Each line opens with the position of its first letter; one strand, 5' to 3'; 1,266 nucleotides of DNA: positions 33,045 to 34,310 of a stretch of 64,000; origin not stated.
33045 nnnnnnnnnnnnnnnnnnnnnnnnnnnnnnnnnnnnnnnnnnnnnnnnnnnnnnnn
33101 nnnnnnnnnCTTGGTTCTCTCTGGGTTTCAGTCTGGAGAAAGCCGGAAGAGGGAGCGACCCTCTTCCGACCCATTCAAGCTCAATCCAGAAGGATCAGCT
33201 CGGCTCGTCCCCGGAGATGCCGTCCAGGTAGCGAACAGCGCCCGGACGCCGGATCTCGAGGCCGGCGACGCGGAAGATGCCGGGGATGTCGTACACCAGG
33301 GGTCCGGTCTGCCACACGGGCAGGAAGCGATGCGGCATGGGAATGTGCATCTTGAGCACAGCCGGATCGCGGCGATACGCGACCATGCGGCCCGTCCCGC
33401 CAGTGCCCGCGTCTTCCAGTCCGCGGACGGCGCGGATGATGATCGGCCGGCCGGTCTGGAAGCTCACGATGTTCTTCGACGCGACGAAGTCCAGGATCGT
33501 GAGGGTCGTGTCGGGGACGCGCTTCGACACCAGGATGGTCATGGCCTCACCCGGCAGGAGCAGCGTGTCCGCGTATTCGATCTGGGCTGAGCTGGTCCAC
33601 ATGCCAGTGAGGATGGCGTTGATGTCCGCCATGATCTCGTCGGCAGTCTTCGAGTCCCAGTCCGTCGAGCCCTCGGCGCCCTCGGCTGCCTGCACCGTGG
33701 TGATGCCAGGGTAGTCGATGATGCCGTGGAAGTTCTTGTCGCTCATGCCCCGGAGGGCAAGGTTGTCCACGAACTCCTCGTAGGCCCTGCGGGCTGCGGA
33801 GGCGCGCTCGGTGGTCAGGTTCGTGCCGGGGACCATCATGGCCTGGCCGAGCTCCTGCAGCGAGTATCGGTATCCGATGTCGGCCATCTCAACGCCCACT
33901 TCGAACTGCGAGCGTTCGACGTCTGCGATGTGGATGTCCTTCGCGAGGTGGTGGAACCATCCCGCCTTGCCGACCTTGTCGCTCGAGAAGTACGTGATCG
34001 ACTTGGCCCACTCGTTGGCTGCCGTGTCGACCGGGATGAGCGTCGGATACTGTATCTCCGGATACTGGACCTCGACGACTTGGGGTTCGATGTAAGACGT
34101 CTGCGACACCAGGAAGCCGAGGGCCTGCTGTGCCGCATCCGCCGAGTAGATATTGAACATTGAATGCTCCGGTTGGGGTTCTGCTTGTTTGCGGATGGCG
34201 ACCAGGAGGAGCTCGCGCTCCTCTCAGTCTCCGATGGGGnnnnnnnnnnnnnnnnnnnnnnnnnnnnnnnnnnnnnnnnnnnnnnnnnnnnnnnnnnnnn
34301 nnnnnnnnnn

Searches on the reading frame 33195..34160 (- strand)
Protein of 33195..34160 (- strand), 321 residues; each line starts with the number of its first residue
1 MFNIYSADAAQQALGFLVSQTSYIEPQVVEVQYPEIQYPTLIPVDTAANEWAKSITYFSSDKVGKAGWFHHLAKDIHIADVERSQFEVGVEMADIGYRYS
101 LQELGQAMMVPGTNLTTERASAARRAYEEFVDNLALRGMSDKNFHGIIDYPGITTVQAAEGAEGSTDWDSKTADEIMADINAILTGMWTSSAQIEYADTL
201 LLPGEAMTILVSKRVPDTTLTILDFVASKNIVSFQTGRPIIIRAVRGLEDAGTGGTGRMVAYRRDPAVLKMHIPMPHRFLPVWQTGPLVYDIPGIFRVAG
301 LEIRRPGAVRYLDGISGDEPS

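Call 34: search_protein_families(library=pfam, proteins=[window:33195-34160:-], max_evalue=0.01)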
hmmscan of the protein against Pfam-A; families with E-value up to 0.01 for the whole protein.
window:33195-34160:- (321 aa): 1 family
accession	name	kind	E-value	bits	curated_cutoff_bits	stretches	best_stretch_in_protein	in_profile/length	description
PF09950.15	Major_capside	-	1.2e-80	271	26.8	1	64-315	1-251/251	Major capsid protein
